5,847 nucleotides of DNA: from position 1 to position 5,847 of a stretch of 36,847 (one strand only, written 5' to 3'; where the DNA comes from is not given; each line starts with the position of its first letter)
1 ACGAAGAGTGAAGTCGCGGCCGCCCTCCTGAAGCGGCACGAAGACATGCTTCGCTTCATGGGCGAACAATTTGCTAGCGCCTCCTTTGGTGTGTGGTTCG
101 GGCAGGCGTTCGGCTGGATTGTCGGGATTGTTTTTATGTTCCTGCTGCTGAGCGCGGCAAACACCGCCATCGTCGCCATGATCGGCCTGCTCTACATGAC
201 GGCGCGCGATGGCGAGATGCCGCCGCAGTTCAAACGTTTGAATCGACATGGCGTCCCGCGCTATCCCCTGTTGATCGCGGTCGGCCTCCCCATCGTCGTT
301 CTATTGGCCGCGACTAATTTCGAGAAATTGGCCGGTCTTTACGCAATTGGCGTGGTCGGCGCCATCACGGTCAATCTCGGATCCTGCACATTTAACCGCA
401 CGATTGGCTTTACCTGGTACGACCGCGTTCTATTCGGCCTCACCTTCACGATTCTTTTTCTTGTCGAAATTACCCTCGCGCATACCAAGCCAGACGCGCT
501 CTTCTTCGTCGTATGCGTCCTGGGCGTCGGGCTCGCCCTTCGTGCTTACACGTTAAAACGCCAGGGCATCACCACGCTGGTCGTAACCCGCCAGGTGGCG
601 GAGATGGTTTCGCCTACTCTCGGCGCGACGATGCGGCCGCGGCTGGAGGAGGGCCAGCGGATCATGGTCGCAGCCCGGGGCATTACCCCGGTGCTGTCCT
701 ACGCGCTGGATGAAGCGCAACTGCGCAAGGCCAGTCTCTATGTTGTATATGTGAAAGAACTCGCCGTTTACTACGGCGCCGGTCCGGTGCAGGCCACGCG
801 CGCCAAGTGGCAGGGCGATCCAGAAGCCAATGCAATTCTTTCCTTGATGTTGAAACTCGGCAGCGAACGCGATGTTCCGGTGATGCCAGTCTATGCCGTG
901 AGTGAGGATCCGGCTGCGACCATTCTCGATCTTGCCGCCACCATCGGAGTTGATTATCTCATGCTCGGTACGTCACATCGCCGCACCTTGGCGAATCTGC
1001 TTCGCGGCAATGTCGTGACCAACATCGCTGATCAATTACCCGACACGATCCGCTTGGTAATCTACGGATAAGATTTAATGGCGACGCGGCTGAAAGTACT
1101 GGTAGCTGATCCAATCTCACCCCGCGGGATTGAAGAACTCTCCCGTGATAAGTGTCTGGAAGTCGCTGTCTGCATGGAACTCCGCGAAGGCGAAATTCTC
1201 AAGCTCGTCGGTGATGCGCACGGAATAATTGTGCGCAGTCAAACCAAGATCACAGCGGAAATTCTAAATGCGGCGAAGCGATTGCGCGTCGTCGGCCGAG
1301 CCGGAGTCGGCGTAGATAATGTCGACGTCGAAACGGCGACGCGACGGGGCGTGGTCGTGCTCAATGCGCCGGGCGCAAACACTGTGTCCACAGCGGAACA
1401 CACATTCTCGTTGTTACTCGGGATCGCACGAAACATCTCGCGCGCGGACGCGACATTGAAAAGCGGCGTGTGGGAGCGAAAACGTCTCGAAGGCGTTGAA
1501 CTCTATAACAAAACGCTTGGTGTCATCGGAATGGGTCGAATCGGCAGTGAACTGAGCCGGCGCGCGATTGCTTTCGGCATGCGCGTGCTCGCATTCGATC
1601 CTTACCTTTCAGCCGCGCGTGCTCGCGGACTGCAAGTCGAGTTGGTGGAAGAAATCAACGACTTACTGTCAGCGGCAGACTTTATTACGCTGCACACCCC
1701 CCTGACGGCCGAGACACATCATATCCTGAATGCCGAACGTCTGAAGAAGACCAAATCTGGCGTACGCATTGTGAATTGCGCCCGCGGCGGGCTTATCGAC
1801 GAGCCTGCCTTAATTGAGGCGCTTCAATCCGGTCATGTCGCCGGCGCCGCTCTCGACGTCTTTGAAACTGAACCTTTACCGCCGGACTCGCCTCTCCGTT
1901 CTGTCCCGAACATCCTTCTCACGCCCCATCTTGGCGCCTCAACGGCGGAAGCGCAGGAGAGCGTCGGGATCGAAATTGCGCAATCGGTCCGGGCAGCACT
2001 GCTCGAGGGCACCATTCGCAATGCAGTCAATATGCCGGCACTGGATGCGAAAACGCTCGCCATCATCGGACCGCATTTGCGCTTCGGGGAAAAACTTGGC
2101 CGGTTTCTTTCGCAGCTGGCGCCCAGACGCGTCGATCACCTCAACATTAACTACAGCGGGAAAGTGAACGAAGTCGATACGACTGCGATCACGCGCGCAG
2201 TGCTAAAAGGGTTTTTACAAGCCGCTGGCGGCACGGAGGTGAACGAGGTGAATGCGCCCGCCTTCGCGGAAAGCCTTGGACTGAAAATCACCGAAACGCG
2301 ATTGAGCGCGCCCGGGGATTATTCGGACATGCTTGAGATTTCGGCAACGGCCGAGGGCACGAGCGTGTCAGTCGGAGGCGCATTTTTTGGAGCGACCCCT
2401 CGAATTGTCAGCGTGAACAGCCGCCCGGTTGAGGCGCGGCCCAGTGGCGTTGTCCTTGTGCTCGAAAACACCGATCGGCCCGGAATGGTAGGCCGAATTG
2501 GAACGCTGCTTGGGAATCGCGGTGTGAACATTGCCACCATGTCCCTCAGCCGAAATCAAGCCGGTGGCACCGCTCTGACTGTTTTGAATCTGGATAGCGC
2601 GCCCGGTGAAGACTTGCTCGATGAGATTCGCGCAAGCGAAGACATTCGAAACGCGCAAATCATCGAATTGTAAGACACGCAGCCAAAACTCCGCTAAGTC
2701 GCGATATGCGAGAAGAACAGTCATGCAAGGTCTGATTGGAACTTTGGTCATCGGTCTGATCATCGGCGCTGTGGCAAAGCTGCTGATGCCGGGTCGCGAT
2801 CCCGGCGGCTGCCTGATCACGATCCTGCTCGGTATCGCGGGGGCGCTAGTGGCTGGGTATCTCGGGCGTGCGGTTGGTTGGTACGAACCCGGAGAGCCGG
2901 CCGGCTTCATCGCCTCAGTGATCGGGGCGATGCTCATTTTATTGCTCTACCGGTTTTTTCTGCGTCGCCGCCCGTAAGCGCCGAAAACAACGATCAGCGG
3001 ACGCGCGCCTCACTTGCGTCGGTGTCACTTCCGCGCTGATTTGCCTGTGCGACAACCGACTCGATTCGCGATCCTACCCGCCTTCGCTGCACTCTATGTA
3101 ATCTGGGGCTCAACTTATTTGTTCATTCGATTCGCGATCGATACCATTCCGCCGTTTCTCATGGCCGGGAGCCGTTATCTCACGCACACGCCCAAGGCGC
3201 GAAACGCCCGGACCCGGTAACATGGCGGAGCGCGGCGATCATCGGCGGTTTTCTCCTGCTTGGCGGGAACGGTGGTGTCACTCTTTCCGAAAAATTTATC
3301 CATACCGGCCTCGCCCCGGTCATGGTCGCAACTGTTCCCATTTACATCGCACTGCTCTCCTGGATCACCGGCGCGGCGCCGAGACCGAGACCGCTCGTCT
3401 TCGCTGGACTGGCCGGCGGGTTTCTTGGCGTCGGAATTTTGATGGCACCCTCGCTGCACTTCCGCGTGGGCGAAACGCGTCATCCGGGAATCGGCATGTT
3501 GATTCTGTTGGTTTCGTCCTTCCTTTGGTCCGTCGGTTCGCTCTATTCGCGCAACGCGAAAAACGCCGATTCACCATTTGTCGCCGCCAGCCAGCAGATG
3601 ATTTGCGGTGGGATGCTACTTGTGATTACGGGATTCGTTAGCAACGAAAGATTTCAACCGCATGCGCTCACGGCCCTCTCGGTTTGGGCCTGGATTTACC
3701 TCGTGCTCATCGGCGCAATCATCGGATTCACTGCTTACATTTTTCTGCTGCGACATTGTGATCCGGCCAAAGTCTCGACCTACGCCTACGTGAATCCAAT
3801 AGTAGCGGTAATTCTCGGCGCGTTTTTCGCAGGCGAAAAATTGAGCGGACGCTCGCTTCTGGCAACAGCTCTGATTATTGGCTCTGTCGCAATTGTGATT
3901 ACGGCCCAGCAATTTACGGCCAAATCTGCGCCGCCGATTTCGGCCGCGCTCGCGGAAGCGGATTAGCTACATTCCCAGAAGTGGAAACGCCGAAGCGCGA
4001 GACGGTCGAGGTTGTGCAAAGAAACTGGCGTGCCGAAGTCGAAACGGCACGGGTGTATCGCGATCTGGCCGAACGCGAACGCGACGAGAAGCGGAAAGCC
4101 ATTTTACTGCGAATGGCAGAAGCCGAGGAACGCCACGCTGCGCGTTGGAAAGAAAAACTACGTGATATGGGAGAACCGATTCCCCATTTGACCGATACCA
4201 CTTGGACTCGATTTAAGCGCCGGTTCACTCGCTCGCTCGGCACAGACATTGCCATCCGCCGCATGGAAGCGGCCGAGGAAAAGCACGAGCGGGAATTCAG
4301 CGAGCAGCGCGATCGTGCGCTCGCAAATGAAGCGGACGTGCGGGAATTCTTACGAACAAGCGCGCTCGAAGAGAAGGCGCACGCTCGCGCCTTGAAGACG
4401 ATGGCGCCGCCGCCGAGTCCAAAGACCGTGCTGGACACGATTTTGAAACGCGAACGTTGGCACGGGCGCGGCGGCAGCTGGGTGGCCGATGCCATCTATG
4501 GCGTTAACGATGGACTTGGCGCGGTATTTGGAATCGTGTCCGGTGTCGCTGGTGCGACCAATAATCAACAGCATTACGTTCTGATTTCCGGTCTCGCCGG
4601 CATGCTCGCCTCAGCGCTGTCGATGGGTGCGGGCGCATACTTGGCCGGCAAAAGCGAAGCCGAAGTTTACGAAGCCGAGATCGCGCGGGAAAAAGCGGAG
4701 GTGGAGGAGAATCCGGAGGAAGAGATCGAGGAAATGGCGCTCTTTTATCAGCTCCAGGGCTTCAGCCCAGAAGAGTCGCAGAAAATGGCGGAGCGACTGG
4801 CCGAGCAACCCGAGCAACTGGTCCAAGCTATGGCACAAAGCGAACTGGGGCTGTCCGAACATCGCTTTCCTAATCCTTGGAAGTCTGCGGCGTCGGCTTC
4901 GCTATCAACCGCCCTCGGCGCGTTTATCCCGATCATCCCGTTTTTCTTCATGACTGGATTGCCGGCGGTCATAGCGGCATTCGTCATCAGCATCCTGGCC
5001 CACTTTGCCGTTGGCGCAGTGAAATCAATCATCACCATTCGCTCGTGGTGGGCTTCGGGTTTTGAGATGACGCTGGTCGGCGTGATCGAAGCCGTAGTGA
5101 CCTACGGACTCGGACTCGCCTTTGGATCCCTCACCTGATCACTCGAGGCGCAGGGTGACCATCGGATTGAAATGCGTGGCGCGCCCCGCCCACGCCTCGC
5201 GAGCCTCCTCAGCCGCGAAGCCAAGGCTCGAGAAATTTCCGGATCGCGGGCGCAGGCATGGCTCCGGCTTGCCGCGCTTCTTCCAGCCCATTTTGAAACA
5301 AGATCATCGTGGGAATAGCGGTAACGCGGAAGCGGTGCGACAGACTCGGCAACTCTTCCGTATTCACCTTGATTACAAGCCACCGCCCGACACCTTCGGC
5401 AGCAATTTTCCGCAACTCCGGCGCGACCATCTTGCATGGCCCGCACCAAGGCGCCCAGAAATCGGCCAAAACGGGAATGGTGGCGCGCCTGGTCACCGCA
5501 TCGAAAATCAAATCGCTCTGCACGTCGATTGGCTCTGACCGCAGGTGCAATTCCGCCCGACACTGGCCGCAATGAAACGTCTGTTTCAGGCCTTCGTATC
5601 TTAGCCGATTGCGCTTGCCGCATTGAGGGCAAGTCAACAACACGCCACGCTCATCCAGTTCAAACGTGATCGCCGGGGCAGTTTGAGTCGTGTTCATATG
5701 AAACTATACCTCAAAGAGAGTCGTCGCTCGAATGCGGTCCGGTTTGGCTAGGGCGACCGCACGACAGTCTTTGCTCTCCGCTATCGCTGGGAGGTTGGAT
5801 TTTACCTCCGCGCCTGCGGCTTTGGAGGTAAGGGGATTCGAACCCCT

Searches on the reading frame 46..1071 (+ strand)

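Call 46: search_protein_families(library=pfam, proteins=[window:46-1071:+], max_evalue=0.001)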
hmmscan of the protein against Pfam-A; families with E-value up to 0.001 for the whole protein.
window:46-1071:+ (341 aa): 3 families
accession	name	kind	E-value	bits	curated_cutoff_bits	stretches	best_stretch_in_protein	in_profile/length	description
PF00582.32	Usp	-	1.3e-11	45.6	24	1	215-330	17-132/141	Universal stress protein family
PF13520.12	AA_permease_2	-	5.4e-09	35.9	27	1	8-142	258-401/427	Amino acid permease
PF00324.27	AA_permease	-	0.00014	21.1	24.6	1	22-90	281-349/470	Amino acid permease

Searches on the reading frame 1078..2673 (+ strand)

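Call 46: search_protein_families(library=pfam, proteins=[window:1078-2673:+], max_evalue=0.001)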
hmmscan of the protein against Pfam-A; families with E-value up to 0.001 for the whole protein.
window:1078-2673:+ (531 aa): 5 families
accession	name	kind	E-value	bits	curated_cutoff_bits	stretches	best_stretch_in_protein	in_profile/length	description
PF02826.25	2-Hacid_dh_C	-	1.4e-63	213.9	25.1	1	110-286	1-178/178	D-isomer specific 2-hydroxyacid dehydrogenase, NAD binding domain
PF00389.36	2-Hacid_dh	-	5.4e-39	133.4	24.6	1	7-318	1-134/134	D-isomer specific 2-hydroxyacid dehydrogenase, catalytic domain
PF19304.4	PGDH_inter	-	6.9e-25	87.9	27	1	330-447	2-119/119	D-3-phosphoglycerate dehydrogenase intervening domain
PF01842.31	ACT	-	2.2e-09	37.4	27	1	459-519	2-63/66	ACT domain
PF03446.21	NAD_binding_2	-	0.0002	21.8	21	1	147-234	2-92/161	NAD binding domain of 6-phosphogluconate dehydrogenase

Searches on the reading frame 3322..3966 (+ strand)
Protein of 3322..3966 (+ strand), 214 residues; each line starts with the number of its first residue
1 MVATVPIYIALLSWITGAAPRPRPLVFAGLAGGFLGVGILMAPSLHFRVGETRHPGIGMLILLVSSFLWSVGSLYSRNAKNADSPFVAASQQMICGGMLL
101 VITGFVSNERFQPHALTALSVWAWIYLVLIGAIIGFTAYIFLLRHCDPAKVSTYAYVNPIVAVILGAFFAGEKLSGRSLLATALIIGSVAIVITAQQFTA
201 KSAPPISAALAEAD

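Call 46: search_protein_families(library=pfam, proteins=[window:3322-3966:+], max_evalue=0.001)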
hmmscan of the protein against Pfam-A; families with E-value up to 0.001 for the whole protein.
window:3322-3966:+ (214 aa): 1 family
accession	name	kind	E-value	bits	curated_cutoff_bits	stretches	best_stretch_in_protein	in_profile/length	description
PF00892.27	EamA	-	1.6e-18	67.7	28.2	1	57-193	2-134/135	EamA-like transporter family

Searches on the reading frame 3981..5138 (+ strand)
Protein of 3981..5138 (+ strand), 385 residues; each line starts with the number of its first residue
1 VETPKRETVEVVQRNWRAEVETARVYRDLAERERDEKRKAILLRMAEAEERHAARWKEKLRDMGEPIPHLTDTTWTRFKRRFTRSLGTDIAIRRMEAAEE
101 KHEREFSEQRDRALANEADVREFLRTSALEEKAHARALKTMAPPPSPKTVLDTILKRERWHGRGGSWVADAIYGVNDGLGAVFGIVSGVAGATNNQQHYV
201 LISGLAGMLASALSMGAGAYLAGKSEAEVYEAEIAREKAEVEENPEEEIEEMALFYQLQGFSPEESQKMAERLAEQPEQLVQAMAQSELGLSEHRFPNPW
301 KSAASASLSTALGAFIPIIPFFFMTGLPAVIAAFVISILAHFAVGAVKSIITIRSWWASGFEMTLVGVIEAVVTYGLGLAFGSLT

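Call 46: search_protein_families(library=pfam, proteins=[window:3981-5138:+], max_evalue=0.001)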
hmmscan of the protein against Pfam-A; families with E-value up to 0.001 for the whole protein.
window:3981-5138:+ (385 aa): 2 families
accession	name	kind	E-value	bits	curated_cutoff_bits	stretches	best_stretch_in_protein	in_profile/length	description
PF01988.24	VIT1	-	7.7e-67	225.7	28.1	1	169-378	2-213/214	VIT family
PF02915.23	Rubrerythrin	-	1.8e-07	32.1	22.8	1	10-141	1-136/137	Rubrerythrin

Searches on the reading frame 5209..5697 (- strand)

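Call 46: search_protein_families(library=pfam, proteins=[window:5209-5697:-], max_evalue=0.001)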
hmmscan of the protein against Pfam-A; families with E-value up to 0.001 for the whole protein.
window:5209-5697:- (162 aa): 5 families
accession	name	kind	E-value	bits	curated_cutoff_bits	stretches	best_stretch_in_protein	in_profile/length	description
PF00085.26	Thioredoxin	-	4.7e-23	81.6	23.5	1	65-157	10-102/103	Thioredoxin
PF13098.12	Thioredoxin_2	-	3.3e-07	31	27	1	75-156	7-104/104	Thioredoxin-like domain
PF13905.12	Thioredoxin_8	-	2.8e-05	24.8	27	0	76-97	4-25/94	Thioredoxin-like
PF14595.12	Thioredoxin_9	-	0.00031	21.1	25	1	82-150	50-120/129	Thioredoxin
PF25206.1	DUF7836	-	0.00061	20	26.7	0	16-52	3-42/59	Domain of unknown function (DUF7836)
